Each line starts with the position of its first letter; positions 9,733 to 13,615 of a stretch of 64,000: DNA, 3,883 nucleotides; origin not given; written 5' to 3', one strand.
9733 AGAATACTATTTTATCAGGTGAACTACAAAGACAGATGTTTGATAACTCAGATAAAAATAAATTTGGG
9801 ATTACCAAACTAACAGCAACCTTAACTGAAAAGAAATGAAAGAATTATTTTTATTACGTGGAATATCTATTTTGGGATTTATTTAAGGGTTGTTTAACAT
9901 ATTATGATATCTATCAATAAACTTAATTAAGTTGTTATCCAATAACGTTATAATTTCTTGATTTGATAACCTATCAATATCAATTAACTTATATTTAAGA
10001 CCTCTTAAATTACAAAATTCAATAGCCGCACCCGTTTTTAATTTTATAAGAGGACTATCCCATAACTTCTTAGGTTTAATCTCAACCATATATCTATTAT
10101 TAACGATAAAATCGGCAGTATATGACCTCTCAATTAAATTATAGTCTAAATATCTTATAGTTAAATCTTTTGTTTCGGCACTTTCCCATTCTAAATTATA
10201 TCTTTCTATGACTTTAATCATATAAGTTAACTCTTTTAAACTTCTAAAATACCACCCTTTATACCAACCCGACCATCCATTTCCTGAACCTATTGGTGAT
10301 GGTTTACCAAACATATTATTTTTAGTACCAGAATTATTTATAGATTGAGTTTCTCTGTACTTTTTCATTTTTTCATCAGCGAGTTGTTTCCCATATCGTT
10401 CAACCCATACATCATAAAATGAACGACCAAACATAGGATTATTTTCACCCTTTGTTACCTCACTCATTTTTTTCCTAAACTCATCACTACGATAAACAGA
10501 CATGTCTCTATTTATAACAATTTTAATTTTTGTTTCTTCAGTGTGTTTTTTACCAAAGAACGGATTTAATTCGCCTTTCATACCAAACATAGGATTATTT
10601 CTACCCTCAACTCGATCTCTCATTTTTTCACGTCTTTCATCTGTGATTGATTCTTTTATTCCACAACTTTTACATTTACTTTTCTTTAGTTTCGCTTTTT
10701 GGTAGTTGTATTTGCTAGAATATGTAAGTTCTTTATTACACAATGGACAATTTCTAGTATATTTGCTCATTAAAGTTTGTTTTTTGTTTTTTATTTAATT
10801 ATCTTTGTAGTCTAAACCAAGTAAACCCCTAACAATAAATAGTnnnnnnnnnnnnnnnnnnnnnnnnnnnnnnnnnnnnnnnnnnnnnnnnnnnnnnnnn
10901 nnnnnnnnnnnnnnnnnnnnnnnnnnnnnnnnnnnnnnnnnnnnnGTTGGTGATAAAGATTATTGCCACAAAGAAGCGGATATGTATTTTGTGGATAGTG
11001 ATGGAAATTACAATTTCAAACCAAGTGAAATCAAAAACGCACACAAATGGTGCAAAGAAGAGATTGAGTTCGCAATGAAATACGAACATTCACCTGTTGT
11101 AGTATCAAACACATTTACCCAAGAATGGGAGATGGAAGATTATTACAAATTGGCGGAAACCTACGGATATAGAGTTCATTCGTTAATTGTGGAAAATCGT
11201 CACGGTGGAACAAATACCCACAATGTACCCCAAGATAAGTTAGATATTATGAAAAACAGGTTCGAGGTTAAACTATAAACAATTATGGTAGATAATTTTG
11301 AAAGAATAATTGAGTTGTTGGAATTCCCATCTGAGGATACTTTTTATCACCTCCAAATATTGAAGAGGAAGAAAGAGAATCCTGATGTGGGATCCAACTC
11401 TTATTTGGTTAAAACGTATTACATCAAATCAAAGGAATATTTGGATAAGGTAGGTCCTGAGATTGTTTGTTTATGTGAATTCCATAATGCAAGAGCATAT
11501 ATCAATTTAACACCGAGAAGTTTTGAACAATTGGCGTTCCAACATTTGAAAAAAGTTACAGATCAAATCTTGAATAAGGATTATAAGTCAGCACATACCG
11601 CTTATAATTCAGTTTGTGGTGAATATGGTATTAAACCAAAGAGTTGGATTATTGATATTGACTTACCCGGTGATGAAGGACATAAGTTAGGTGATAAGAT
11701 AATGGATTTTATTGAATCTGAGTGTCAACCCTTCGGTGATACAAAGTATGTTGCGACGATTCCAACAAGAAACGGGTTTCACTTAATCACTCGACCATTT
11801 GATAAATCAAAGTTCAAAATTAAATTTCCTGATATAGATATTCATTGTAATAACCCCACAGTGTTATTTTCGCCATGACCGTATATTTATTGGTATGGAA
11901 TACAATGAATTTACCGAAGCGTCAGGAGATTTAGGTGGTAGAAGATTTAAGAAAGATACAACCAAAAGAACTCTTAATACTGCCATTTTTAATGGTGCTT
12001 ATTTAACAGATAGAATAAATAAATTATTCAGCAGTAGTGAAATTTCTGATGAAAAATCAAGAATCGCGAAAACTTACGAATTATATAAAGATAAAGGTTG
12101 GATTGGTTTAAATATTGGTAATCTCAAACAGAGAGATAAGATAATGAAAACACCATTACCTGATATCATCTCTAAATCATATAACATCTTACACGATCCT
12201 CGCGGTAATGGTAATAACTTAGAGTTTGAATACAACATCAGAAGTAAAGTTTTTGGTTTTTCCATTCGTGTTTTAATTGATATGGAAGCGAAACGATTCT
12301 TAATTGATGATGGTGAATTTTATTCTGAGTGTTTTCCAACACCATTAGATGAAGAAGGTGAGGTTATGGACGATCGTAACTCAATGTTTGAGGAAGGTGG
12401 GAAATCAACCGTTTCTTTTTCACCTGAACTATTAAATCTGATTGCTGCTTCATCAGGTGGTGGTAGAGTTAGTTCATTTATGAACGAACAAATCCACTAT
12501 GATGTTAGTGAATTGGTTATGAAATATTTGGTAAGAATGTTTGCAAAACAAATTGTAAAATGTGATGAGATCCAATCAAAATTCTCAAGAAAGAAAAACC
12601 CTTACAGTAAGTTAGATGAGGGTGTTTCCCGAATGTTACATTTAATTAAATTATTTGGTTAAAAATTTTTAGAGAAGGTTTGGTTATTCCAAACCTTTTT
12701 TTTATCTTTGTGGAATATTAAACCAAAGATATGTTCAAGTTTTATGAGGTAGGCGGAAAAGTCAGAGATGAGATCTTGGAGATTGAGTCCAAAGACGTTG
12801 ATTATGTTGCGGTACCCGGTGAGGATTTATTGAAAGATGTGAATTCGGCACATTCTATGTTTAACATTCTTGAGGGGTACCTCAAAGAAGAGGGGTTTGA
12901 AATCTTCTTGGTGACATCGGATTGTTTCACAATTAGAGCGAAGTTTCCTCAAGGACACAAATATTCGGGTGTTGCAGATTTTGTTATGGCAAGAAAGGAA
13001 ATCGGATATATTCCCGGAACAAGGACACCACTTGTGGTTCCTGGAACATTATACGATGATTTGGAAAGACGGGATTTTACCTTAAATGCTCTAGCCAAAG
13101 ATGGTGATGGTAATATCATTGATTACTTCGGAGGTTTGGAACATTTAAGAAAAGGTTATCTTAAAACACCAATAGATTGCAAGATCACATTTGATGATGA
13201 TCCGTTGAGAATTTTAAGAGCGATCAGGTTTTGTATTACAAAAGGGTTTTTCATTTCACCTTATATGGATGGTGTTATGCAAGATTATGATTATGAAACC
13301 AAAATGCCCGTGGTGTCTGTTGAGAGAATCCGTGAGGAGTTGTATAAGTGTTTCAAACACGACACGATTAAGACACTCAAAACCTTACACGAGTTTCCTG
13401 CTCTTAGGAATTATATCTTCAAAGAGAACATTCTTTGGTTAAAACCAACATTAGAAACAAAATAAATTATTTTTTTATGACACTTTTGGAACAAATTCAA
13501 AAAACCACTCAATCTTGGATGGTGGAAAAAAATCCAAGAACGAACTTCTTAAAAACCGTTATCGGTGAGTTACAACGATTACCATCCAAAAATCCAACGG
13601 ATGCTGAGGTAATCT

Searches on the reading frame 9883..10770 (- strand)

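Call 58: search_protein_families(library=pfam, proteins=[window:9883-10770:-], max_evalue=0.001)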
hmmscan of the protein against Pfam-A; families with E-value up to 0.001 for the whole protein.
window:9883-10770:- (295 aa): 2 families
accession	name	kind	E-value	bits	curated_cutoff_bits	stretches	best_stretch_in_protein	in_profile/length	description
PF07460.16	NUMOD3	-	1.3e-16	60.7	20.4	2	65-84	17-36/37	NUMOD3 motif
PF08722.17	Tn7_TnsA-like_N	-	4e-05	24.5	26.5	1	199-263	11-83/85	TnsA-like endonuclease N terminal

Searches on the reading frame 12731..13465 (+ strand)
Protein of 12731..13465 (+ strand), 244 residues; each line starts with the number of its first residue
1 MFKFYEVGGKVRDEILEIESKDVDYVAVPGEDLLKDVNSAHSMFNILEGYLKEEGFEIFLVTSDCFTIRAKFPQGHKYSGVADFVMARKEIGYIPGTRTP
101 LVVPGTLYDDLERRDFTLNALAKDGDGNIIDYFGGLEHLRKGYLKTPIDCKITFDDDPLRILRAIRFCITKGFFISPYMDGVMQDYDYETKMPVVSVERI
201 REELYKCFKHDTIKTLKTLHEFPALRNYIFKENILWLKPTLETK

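Call 58: search_protein_families(library=pfam, proteins=[window:12731-13465:+], max_evalue=0.001)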
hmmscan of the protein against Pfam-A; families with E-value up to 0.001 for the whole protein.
window:12731-13465:+ (244 aa): 1 family
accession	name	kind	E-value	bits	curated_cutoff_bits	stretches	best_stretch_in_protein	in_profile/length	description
PF01743.26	PolyA_pol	-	1.7e-15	57.9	23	1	5-144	2-125/126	Poly A polymerase head domain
